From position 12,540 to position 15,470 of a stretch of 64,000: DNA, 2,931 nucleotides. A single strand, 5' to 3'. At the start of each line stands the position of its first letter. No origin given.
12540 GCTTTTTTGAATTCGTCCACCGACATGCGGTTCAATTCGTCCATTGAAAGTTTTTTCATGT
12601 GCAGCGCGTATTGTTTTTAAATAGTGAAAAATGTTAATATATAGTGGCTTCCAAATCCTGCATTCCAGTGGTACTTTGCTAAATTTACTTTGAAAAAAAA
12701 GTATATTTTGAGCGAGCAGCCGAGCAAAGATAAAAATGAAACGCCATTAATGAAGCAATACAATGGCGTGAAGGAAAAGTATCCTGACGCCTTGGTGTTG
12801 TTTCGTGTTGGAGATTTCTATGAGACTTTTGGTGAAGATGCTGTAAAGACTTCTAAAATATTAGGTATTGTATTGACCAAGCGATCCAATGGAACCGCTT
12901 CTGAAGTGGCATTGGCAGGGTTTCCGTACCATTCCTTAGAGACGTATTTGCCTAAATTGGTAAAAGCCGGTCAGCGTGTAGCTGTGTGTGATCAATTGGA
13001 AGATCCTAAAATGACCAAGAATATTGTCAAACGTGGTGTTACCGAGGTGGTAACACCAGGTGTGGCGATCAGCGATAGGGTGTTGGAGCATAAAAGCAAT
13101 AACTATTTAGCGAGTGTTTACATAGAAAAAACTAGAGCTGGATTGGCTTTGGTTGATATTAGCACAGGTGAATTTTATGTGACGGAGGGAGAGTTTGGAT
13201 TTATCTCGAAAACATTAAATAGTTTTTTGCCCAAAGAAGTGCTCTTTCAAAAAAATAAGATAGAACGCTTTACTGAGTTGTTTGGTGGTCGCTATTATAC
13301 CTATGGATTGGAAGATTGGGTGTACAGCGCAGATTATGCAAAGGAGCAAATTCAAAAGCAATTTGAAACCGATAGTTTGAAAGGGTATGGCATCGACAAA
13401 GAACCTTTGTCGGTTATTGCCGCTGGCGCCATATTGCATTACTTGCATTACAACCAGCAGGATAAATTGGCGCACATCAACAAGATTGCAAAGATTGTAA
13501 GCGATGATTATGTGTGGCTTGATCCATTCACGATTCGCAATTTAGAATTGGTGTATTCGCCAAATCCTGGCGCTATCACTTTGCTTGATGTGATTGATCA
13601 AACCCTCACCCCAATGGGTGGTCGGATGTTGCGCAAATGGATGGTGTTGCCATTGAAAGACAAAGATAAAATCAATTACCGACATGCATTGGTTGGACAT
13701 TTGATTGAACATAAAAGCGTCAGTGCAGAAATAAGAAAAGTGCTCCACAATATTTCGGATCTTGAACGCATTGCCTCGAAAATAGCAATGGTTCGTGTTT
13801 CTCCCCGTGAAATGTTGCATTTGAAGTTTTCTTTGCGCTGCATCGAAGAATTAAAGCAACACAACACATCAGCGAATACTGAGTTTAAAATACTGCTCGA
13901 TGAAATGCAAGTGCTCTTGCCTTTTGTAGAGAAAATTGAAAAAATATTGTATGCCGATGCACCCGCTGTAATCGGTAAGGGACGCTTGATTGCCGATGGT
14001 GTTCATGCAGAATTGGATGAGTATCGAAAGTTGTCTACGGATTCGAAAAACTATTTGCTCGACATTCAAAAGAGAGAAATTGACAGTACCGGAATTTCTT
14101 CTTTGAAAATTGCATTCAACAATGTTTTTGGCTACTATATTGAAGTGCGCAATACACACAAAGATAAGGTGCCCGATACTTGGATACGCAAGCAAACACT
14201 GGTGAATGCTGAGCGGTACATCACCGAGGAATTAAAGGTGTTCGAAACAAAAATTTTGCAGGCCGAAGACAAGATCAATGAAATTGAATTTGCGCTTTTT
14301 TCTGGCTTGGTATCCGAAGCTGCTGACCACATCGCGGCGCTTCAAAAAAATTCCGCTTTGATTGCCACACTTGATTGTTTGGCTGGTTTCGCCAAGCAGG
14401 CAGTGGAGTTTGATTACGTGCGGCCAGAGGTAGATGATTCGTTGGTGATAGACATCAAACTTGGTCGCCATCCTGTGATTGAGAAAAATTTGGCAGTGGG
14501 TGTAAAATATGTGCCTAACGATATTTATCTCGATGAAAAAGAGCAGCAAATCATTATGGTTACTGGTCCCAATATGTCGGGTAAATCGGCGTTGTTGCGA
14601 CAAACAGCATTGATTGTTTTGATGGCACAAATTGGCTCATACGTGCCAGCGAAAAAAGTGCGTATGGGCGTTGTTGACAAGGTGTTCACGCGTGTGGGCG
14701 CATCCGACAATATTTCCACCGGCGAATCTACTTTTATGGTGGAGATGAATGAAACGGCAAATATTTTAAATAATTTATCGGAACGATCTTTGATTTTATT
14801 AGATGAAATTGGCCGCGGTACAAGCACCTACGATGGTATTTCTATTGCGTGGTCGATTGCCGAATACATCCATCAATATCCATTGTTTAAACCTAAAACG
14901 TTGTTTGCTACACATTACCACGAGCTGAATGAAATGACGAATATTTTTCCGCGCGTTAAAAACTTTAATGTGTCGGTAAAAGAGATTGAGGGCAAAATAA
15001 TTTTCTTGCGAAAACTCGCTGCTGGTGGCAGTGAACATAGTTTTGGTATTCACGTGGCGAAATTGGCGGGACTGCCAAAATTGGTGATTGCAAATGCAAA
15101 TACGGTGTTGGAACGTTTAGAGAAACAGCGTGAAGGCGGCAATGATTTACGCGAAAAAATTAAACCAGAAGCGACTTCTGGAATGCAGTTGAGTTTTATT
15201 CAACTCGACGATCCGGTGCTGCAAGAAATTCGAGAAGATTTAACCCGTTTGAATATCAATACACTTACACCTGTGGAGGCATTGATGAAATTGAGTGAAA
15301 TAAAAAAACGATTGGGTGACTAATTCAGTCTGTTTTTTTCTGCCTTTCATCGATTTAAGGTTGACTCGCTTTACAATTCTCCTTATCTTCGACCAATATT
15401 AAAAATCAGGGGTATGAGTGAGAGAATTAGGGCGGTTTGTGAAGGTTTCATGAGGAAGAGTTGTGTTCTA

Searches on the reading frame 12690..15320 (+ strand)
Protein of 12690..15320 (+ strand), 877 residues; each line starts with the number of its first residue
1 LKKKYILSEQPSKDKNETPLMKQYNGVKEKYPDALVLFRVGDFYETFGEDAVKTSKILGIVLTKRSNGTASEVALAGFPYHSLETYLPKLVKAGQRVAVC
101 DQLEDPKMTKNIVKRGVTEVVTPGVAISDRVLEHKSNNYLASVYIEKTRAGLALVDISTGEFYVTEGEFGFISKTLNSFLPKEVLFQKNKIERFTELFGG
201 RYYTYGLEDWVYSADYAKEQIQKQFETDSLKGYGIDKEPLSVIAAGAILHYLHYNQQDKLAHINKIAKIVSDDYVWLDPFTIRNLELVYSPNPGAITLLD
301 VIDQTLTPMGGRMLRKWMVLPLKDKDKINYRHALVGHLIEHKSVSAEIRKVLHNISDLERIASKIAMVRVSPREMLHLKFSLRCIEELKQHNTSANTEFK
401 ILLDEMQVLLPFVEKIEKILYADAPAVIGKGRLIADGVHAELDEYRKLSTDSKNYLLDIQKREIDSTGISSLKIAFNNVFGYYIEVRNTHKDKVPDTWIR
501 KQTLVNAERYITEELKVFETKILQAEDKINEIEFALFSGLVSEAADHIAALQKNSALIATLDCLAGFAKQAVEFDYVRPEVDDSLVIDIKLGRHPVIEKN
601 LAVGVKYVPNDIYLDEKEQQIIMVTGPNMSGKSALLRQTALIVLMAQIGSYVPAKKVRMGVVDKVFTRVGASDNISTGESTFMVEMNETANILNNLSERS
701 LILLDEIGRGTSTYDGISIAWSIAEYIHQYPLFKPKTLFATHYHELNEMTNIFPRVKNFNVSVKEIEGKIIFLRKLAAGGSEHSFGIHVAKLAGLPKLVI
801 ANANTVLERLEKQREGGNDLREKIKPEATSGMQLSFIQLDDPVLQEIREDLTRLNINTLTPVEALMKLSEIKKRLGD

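Call 66: find_homologous_proteins(query=window:12690-15320:+, max_evalue=1e-50)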
Query window:12690-15320:+ (877 aa): 8000 proteins with E <= 1e-50 among 8000 candidates; the best 120 are listed.
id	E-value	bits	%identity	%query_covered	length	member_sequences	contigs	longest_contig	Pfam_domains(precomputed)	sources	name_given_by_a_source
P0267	0.0e+0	1922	99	99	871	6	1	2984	PF01624.26,PF05192.24,PF05188.24,PF05190.24,PF00488.28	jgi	jgi:DNA mismatch repair protein MutS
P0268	0.0e+0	1759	90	99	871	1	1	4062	PF01624.26,PF05192.24,PF05188.24,PF05190.24,PF00488.28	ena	-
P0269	0.0e+0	1739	89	99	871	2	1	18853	PF01624.26,PF05192.24,PF05188.24,PF05190.24,PF00488.28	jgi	jgi:DNA mismatch repair protein MutS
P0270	0.0e+0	1699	88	98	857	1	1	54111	PF01624.26,PF05192.24,PF05188.24,PF05190.24,PF00488.28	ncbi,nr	ncbi:MAG: DNA mismatch repair protein MutS [Bacteroidetes bacterium]|nr:DNA mismatch repair protein 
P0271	0.0e+0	1664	86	98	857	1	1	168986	PF01624.26,PF05192.24,PF05188.24,PF05190.24,PF00488.28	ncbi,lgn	ncbi:MAG: DNA mismatch repair protein MutS [Flavobacteriales bacterium]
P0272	0.0e+0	1543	80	99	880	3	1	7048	PF01624.26,PF05192.24,PF05188.24,PF05190.24,PF00488.28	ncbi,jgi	jgi:DNA mismatch repair protein MutS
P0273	0.0e+0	1541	80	99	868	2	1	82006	PF01624.26,PF05192.24,PF05188.24,PF05190.24,PF00488.28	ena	-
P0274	0.0e+0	1531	79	99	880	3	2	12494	PF01624.26,PF05192.24,PF05188.24,PF05190.24,PF00488.28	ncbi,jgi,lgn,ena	-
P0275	0.0e+0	1530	79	99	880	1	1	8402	PF01624.26,PF05192.24,PF05188.24,PF05190.24,PF00488.28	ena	-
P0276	0.0e+0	1529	79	99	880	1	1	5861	PF01624.26,PF05192.24,PF05188.24,PF05190.24,PF00488.28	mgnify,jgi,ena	mgnify:CR=1 FL=1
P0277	0.0e+0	1528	79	99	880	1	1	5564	PF01624.26,PF05192.24,PF05188.24,PF05190.24,PF00488.28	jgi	-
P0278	0.0e+0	1528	79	99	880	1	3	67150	PF01624.26,PF05192.24,PF05188.24,PF05190.24,PF00488.28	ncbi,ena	-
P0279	0.0e+0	1527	79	99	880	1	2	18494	PF01624.26,PF05192.24,PF05188.24,PF05190.24,PF00488.28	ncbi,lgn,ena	-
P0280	0.0e+0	1526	78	99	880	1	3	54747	PF01624.26,PF05192.24,PF05188.24,PF05190.24,PF00488.28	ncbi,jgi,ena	jgi:DNA mismatch repair protein MutS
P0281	0.0e+0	1524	78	99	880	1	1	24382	PF01624.26,PF05192.24,PF05188.24,PF05190.24,PF00488.28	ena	-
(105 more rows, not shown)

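Call 67: find_encoding_contigs(protein=P0270, flank=10000, max_places=1)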
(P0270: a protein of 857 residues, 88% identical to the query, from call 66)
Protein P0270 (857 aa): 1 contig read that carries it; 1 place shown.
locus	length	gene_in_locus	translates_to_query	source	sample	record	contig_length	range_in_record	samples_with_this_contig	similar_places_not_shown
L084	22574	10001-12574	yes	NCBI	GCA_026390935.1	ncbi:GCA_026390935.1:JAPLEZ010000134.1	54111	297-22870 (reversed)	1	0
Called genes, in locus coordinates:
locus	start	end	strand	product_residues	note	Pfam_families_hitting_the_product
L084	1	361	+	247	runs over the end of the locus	PF23019:DUF7033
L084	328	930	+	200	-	-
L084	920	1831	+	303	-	-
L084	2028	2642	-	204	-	PF01712:dNK, PF02223:Thymidylate_kin (faint)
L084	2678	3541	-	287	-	-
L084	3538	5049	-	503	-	PF03321:GH3, PF23571:GH3_M, PF23572:GH3_C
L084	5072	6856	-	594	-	PF01343:Peptidase_S49, PF00574:CLP_protease (faint), PF25145:NfeD1b_N (weak), PF01343:Peptidase_S49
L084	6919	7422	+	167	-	PF01288:HPPK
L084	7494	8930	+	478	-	PF13505:OMP_b-brl, PF00691:OmpA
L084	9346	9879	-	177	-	PF00588:SpoU_methylase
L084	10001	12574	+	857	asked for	PF01624:MutS_I, PF05188:MutS_II, PF05192:MutS_III, PF05190:MutS_IV, PF00488:MutS_V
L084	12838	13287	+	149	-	-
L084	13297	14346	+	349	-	PF01553:Acyltransferase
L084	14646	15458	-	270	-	PF01210:NAD_Gly3P_dh_N (weak), PF03446:NAD_binding_2 (weak), PF03807:F420_oxidored, PF14748:P5CR_dimer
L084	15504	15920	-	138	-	-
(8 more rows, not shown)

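Call 68: find_encoding_contigs(protein=P0271, flank=10000, max_places=1)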
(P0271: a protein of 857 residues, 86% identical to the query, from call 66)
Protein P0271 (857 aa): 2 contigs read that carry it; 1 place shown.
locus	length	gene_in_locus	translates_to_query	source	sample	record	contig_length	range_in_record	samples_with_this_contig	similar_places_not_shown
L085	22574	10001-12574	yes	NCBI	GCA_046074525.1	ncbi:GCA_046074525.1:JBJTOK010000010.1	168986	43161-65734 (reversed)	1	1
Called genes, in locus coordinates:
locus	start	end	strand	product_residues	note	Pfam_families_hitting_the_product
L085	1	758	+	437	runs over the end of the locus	PF23019:DUF7033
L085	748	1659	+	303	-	PF13480:Acetyltransf_6 (weak)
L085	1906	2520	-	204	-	PF01712:dNK, PF02223:Thymidylate_kin (faint), PF13238:AAA_18 (faint)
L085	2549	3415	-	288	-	-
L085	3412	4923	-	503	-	PF03321:GH3, PF23571:GH3_M, PF23572:GH3_C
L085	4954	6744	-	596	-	PF01343:Peptidase_S49, PF00574:CLP_protease (faint), PF25145:NfeD1b_N (weak), PF01343:Peptidase_S49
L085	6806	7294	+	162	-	PF01288:HPPK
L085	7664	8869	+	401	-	PF02412:TSP_3 (faint), PF00691:OmpA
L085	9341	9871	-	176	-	PF00588:SpoU_methylase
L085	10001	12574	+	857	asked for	PF01624:MutS_I, PF05188:MutS_II, PF05192:MutS_III, PF05190:MutS_IV, PF00488:MutS_V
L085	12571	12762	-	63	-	-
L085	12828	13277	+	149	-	-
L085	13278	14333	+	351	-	PF01553:Acyltransferase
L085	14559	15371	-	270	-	PF01210:NAD_Gly3P_dh_N (weak), PF03446:NAD_binding_2 (weak), PF03807:F420_oxidored, PF14748:P5CR_dimer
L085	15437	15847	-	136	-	-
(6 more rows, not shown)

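Call 69: find_encoding_contigs(protein=P0269, flank=10000, max_places=1)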
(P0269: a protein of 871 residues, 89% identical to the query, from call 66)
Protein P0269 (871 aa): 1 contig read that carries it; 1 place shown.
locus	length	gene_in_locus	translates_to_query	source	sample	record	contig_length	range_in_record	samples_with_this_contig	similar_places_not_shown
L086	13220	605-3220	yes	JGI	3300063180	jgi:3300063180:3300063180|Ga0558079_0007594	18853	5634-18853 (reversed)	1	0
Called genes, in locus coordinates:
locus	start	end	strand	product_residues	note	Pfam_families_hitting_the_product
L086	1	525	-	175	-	?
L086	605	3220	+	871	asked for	PF01624:MutS_I, PF05188:MutS_II, PF05192:MutS_III, PF05190:MutS_IV, PF00488:MutS_V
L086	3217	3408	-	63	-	-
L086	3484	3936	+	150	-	-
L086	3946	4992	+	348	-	PF01553:Acyltransferase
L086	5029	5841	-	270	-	PF01210:NAD_Gly3P_dh_N (weak), PF03446:NAD_binding_2 (weak), PF03807:F420_oxidored, PF14748:P5CR_dimer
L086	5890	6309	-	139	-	-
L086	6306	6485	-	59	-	PF17653:DUF5522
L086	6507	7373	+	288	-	PF00291:PALP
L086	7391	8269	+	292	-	PF01832:Glucosaminidase, PF01476:LysM (faint)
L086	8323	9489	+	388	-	PF01619:Pro_dh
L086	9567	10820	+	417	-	PF03600:CitMHS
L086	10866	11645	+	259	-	-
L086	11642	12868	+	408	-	PF08245:Mur_ligase_M, PF02875:Mur_ligase_C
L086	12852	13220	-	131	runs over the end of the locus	PF02472:ExbD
